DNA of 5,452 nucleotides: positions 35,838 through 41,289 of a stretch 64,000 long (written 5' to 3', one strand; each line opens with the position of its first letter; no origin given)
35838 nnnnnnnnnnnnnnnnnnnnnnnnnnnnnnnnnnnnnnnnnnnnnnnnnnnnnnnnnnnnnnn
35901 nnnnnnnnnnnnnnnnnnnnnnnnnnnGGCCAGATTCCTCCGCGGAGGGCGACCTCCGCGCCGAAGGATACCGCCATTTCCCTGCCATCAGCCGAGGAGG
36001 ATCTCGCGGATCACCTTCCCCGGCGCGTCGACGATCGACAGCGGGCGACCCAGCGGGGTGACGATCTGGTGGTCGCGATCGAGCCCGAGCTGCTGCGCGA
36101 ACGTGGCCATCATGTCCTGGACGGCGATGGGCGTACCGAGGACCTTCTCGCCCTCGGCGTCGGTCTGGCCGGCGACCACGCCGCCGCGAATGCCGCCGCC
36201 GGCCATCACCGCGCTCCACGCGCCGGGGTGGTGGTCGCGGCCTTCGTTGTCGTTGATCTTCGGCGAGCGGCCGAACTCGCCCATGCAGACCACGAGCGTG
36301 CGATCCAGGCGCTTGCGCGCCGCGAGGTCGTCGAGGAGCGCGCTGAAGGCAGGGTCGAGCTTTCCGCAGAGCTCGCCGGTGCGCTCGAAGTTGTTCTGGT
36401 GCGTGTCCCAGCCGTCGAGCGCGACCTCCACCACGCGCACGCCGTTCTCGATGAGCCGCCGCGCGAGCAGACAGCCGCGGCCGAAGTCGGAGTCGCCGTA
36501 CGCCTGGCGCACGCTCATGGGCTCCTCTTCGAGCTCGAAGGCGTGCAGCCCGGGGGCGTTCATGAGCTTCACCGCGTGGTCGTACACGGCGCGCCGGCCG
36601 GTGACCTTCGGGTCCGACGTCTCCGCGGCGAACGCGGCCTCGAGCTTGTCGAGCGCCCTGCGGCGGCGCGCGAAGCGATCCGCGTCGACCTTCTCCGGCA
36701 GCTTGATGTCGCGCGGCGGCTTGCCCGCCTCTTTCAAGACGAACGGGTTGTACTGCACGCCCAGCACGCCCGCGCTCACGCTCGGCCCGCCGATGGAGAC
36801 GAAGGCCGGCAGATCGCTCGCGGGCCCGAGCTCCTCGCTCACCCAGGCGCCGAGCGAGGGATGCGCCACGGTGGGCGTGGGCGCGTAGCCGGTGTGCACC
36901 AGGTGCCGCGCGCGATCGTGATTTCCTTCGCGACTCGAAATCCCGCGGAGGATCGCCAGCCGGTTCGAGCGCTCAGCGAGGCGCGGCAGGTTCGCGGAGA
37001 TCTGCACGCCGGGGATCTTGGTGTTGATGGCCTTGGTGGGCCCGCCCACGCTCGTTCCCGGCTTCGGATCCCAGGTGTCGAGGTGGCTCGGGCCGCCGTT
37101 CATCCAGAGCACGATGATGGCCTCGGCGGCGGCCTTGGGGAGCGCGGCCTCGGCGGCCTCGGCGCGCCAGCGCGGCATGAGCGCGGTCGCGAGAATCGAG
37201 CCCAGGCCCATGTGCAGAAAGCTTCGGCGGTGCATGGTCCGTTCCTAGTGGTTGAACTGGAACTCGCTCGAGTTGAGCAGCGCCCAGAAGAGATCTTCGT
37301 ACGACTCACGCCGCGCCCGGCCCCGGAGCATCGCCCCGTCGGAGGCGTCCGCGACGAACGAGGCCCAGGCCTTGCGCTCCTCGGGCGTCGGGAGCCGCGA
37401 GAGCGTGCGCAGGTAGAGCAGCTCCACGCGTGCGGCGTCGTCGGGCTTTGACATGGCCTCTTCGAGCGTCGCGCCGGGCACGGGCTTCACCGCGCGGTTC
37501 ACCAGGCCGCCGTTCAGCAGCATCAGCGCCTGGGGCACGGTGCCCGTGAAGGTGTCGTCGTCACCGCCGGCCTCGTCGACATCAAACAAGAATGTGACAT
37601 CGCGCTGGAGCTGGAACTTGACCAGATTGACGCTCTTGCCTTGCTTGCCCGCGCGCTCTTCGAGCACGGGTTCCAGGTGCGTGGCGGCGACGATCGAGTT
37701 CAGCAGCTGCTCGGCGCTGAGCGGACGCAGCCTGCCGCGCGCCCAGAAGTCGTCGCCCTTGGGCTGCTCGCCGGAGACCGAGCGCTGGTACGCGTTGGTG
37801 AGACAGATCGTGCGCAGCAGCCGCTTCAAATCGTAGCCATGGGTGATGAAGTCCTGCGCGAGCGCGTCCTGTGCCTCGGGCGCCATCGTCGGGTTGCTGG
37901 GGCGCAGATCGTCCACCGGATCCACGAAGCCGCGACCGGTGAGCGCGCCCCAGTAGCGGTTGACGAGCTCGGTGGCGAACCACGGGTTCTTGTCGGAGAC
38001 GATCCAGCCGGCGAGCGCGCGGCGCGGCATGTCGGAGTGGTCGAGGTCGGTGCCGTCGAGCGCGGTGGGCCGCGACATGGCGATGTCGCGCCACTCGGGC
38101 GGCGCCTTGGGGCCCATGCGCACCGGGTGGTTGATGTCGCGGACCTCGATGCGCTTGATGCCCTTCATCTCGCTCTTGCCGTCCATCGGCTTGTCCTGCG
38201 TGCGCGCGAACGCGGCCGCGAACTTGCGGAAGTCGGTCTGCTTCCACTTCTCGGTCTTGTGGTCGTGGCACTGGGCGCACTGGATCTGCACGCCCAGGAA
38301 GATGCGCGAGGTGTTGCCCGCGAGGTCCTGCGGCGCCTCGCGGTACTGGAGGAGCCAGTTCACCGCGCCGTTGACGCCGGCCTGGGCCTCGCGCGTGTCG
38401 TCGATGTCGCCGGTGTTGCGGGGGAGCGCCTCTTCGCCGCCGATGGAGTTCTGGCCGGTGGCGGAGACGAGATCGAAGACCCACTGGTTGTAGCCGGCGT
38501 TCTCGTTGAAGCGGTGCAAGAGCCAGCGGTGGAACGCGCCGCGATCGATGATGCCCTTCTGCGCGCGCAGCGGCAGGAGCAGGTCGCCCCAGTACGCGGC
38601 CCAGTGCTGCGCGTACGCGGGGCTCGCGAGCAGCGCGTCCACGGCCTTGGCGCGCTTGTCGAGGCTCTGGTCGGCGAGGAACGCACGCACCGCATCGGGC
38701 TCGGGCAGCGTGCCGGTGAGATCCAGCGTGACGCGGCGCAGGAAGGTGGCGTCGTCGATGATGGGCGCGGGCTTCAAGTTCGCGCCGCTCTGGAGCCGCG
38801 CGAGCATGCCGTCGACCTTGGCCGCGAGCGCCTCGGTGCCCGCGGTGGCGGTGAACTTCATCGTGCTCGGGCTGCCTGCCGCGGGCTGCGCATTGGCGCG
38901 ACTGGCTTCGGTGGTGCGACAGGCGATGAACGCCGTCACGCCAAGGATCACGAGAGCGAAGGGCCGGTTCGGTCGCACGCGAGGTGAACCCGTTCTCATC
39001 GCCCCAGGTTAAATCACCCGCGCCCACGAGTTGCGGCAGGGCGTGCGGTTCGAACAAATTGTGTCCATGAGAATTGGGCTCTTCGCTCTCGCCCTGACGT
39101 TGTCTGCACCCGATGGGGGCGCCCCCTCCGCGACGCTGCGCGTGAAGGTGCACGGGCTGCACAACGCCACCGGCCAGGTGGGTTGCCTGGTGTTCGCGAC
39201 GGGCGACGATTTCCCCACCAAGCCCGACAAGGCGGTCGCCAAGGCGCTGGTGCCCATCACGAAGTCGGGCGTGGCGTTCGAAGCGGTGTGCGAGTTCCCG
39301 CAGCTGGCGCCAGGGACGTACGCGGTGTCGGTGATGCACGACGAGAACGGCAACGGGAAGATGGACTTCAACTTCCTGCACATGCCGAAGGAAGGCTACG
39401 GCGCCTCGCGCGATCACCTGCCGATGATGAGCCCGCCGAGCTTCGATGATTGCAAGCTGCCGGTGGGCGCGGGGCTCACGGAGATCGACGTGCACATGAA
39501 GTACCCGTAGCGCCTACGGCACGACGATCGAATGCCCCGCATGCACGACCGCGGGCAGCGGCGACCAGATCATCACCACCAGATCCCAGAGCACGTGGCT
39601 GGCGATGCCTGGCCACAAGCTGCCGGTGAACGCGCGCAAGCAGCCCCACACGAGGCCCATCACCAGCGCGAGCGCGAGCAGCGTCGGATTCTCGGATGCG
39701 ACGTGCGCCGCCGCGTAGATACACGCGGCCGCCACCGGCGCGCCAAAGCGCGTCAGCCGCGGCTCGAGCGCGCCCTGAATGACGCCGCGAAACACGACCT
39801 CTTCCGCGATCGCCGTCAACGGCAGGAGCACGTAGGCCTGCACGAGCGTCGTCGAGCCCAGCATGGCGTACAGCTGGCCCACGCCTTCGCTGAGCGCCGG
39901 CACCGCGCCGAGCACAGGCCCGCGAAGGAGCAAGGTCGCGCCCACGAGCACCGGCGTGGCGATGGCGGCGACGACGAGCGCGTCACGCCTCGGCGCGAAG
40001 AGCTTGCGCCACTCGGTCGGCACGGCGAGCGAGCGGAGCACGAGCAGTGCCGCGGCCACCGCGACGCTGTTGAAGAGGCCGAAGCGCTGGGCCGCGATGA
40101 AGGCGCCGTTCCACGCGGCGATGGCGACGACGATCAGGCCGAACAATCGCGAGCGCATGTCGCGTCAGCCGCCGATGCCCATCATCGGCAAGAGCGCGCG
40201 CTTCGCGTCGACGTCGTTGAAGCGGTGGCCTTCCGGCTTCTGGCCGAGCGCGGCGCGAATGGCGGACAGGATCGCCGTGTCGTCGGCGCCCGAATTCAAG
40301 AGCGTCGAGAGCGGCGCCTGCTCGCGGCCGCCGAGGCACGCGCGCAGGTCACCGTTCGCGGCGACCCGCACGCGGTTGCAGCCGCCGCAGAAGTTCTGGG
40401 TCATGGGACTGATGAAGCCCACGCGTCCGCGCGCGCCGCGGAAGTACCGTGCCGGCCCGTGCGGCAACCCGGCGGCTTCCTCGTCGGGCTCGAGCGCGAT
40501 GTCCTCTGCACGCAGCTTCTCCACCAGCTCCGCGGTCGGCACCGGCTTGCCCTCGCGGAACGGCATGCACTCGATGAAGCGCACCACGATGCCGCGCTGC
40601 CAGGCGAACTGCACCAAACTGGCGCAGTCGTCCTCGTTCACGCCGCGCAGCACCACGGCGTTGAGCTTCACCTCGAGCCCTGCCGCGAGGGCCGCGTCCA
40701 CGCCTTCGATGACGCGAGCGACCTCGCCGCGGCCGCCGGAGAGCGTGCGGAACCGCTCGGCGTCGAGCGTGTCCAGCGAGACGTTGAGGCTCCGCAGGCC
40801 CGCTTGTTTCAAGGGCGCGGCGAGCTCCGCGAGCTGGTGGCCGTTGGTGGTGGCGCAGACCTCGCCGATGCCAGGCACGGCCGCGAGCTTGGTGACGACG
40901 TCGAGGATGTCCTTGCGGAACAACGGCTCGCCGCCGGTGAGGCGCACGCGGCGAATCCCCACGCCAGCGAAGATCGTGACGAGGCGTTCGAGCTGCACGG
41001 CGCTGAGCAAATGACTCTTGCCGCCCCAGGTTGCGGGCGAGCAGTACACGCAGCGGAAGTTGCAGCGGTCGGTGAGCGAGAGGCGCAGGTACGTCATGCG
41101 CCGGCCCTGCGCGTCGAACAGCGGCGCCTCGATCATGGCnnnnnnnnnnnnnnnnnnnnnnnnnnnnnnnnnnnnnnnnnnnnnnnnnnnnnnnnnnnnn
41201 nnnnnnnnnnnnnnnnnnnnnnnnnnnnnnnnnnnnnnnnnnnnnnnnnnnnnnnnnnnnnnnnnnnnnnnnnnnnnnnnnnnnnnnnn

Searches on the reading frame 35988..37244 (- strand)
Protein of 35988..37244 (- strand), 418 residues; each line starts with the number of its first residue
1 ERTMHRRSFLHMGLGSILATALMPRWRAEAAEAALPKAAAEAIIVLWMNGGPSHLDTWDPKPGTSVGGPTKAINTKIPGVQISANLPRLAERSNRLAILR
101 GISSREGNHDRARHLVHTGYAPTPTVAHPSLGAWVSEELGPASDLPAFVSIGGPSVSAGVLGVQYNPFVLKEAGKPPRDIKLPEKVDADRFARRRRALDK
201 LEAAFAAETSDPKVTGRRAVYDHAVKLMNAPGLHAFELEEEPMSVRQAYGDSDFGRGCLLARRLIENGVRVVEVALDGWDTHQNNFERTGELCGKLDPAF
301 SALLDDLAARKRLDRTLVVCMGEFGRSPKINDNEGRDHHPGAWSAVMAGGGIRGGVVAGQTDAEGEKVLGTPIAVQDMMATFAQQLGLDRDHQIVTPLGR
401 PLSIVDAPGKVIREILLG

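Call 8: search_protein_families(library=pfam, proteins=[window:35988-37244:-])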
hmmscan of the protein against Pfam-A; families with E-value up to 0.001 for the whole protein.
window:35988-37244:- (418 aa): 1 family
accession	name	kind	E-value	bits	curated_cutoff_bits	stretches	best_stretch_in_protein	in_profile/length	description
PF07394.17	DUF1501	-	2.4e-110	369.8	27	1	40-416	1-390/390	Protein of unknown function (DUF1501)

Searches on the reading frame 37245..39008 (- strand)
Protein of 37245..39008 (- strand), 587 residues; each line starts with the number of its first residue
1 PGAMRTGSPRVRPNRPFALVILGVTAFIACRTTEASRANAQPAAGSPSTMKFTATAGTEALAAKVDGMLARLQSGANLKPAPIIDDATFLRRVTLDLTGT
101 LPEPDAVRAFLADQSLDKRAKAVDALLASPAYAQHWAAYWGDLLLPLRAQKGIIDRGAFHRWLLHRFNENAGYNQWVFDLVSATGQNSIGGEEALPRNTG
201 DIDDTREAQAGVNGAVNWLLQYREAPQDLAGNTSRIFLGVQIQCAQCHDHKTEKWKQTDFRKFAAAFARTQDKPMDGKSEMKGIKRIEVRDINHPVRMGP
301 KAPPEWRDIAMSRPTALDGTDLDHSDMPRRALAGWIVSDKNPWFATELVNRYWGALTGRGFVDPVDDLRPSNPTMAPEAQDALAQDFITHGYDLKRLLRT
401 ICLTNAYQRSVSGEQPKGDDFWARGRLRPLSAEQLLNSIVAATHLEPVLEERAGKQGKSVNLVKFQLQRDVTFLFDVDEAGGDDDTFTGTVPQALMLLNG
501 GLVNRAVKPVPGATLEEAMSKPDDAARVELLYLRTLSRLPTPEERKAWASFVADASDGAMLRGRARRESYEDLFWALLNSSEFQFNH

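Call 8: search_protein_families(library=pfam, proteins=[window:37245-39008:-])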
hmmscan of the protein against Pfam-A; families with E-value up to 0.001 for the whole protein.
window:37245-39008:- (587 aa): 2 families
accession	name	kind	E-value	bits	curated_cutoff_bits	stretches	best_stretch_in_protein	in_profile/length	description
PF07583.16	PSCyt2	-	6.2e-47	160.7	29.8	1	65-271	2-208/209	Protein of unknown function (DUF1549)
PF07587.16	PSD1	-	2.4e-35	122.5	28.5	1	329-551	2-243/244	Protein of unknown function (DUF1553)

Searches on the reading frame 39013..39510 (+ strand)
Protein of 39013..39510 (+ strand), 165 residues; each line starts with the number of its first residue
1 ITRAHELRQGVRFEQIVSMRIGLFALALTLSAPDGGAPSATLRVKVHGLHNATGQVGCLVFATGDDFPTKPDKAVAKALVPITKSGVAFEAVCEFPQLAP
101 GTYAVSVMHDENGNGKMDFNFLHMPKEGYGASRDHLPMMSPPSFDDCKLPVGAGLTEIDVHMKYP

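Call 8: search_protein_families(library=pfam, proteins=[window:39013-39510:+])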
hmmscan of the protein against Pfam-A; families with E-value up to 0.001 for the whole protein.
window:39013-39510:+ (165 aa): 1 family
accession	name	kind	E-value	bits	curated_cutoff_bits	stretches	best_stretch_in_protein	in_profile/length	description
PF09912.14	DUF2141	-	5.5e-31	107.2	24.4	1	44-158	1-111/112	Uncharacterized protein conserved in bacteria (DUF2141)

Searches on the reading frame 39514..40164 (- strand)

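Call 8: search_protein_families(library=pfam, proteins=[window:39514-40164:-])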
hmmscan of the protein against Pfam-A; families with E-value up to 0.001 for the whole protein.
window:39514-40164:- (216 aa): 1 family
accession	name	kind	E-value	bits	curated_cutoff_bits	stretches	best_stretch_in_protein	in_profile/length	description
PF02517.21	Rce1-like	-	2.3e-18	66.7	22.4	1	105-196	3-93/93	Type II CAAX prenyl endopeptidase Rce1-like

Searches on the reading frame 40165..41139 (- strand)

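Call 8: search_protein_families(library=pfam, proteins=[window:40165-41139:-])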
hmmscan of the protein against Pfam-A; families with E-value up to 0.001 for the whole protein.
window:40165-41139:- (324 aa): 3 families
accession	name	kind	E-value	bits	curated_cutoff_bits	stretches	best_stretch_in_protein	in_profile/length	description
PF04055.27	Radical_SAM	-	9.9e-31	107.6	29.5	1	21-178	2-165/166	Radical SAM superfamily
PF06463.18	Mob_synth_C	-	9.1e-26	90.7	37.4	1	185-306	2-127/128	Molybdenum Cofactor Synthesis C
PF13353.11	Fer4_12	-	3.9e-05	24.4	22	1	23-123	12-114/137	4Fe-4S single cluster domain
